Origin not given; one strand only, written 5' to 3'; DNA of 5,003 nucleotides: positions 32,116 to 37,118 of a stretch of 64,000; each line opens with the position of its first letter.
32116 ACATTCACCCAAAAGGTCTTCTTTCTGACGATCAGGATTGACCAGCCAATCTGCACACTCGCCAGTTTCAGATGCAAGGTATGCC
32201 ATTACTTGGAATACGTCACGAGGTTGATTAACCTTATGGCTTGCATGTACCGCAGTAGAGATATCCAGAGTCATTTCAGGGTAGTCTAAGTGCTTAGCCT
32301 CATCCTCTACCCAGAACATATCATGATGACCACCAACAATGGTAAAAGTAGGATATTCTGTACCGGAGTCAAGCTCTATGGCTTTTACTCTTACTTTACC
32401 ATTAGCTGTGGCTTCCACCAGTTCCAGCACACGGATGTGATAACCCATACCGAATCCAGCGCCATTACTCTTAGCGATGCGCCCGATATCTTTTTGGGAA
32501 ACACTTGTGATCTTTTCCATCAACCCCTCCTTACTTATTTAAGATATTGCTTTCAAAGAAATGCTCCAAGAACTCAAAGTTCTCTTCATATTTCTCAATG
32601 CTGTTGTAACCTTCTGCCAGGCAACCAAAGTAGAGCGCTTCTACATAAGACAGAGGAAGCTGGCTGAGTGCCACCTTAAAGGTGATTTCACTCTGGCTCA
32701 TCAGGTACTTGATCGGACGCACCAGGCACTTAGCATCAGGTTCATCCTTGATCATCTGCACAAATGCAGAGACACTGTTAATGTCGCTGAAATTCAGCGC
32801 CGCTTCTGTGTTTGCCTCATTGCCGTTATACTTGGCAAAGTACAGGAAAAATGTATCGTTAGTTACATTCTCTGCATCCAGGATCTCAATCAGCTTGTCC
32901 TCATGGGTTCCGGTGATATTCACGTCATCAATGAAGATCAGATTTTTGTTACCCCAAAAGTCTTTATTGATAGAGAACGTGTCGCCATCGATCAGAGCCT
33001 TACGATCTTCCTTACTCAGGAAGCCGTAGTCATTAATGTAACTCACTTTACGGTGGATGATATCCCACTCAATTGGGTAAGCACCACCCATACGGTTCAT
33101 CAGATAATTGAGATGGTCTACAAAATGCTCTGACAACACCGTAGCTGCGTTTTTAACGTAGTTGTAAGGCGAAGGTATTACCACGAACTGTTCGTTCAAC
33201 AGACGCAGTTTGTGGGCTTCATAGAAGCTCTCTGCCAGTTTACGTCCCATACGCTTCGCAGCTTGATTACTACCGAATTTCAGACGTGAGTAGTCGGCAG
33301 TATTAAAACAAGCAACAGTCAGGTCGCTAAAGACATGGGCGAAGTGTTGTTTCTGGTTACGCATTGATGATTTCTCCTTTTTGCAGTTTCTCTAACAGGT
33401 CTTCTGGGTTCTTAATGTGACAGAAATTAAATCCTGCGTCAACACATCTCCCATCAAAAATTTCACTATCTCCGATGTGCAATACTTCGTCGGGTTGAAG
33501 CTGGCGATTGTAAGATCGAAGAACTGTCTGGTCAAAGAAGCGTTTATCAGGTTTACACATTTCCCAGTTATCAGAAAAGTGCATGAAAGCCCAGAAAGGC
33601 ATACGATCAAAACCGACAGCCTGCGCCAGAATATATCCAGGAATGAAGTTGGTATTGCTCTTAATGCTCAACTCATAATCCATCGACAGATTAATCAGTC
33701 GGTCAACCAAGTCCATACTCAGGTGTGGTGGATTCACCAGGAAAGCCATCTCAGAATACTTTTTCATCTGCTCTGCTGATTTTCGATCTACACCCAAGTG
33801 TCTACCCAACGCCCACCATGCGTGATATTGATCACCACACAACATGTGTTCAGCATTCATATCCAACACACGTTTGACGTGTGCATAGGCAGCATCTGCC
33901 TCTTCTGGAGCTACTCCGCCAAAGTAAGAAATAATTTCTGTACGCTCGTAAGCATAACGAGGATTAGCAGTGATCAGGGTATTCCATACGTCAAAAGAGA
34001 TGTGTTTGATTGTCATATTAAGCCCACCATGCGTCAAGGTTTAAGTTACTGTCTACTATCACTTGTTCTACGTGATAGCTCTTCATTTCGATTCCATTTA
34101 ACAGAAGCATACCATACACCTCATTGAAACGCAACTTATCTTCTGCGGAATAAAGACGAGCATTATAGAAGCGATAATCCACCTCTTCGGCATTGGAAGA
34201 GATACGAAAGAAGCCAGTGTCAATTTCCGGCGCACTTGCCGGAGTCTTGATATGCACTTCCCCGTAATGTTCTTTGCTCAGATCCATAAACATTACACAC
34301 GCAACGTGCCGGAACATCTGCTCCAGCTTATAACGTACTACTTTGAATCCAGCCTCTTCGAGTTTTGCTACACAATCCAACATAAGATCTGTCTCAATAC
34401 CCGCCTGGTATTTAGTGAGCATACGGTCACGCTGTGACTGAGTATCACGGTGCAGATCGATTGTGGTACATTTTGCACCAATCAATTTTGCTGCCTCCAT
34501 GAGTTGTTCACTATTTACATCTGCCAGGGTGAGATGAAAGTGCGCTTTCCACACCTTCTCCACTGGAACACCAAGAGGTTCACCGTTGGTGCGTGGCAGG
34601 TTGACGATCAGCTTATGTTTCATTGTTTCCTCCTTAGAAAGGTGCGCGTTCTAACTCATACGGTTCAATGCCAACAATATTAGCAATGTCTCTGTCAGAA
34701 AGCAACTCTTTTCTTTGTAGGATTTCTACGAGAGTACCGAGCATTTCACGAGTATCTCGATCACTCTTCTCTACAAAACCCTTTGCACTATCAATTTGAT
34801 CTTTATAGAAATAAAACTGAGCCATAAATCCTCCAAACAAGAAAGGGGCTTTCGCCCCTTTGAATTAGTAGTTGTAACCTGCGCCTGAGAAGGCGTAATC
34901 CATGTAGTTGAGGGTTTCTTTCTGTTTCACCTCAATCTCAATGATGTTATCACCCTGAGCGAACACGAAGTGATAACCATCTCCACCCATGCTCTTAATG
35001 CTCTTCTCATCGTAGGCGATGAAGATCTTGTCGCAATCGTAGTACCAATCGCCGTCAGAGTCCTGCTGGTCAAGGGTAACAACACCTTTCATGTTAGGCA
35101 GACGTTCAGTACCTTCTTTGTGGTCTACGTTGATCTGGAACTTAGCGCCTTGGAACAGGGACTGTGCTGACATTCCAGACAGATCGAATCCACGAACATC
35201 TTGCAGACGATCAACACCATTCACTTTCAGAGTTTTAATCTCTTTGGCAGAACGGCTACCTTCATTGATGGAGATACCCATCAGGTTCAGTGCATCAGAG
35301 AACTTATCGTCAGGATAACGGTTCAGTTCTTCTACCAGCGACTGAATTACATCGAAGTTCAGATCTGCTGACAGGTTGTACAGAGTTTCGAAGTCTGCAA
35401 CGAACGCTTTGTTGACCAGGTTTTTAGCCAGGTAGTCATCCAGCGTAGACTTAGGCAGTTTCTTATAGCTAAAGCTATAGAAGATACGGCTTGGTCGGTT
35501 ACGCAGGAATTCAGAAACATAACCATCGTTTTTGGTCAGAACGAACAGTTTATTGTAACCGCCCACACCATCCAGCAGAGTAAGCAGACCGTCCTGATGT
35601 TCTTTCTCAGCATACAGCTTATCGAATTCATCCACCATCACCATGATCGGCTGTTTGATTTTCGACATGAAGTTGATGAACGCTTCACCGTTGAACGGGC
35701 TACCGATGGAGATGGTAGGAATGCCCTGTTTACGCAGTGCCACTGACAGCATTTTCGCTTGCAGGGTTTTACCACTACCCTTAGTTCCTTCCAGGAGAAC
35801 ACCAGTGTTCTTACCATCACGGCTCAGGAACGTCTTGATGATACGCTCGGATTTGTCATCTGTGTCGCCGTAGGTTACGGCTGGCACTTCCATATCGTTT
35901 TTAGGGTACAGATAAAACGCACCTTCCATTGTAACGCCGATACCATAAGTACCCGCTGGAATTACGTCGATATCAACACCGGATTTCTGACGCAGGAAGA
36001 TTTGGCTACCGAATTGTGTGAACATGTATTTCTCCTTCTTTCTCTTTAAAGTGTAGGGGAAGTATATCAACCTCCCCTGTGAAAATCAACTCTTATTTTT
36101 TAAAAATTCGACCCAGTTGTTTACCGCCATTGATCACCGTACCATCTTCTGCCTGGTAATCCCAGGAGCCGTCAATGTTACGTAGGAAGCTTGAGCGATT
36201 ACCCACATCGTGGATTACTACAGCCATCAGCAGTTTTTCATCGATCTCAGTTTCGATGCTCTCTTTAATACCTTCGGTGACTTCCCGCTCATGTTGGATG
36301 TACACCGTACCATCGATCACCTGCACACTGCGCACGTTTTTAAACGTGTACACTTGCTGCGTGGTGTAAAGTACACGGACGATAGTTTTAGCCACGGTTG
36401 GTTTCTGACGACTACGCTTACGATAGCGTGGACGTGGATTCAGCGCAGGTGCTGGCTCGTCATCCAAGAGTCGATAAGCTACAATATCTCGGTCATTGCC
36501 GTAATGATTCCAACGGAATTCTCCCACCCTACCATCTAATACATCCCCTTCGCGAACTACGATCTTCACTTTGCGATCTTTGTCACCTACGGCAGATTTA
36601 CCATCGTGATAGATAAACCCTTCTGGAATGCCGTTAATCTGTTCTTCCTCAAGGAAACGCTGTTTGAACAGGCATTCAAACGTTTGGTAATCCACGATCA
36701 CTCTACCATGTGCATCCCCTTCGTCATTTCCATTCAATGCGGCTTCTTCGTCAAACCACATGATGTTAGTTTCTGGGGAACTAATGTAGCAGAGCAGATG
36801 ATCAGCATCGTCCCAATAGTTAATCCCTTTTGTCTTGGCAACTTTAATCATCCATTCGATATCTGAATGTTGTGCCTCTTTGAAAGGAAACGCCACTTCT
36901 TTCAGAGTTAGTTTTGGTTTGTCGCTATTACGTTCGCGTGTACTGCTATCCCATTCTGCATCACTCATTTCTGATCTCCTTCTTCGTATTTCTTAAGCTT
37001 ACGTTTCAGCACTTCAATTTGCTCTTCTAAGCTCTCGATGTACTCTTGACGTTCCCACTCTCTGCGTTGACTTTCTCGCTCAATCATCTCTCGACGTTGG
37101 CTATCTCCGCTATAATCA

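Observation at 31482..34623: Five overlapping genes (unknown, HAD, PRTase, MazG-like, macro) look like one small-molecule pathway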

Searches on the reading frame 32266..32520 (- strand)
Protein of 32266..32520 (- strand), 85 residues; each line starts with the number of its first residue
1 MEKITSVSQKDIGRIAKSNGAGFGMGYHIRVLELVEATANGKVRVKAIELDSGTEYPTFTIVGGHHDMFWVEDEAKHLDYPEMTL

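Call 95: search_protein_families(library=phrogs, proteins=[window:32266-32520:-], max_evalue=0.01)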
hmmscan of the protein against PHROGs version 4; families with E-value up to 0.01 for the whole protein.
window:32266-32520:- (85 aa): 0 families

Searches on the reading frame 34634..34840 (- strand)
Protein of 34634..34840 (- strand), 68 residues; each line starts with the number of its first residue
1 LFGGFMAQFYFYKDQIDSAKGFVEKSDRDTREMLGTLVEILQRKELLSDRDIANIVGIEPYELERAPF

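Call 3: search_protein_families(library=pfam, proteins=[window:34634-34840:-], max_evalue=0.1)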
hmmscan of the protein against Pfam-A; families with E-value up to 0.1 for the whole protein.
window:34634-34840:- (68 aa): 0 families

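Call 4: search_protein_families(library=phrogs, proteins=[window:34634-34840:-], max_evalue=0.01)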
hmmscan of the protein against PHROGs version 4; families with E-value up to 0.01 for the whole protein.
window:34634-34840:- (68 aa): 1 family
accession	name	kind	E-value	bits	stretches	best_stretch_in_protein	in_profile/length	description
phrog_17780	-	unknown function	8.7e-22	78.1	1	6-68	1-63/63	-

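Call 6: search_protein_families(library=ncbifam, proteins=[window:34634-34840:-], max_evalue=0.01)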
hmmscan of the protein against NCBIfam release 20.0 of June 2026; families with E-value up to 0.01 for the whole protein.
window:34634-34840:- (68 aa): 0 families

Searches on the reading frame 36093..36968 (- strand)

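Call 3: search_protein_families(library=pfam, proteins=[window:36093-36968:-], max_evalue=0.1)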
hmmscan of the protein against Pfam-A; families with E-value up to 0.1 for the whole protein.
window:36093-36968:- (291 aa): 0 families

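Call 4: search_protein_families(library=phrogs, proteins=[window:36093-36968:-], max_evalue=0.01)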
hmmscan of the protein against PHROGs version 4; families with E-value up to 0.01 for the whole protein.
window:36093-36968:- (291 aa): 4 families
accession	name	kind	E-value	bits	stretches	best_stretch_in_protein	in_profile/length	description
phrog_15930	-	DNA, RNA and nucleotide metabolism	4.1e-48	165.3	1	134-288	170-315/316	ribonucleotide reductase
phrog_9174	-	unknown function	1.6e-08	36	1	116-179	16-87/157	-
phrog_16943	-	unknown function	0.0001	23.3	1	112-169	106-163/166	-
phrog_26870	-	unknown function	0.0024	18.9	1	117-171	110-167/236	-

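Call 6: search_protein_families(library=ncbifam, proteins=[window:36093-36968:-], max_evalue=0.01)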
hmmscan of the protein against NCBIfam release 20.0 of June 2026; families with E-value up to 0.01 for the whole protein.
window:36093-36968:- (291 aa): 0 families
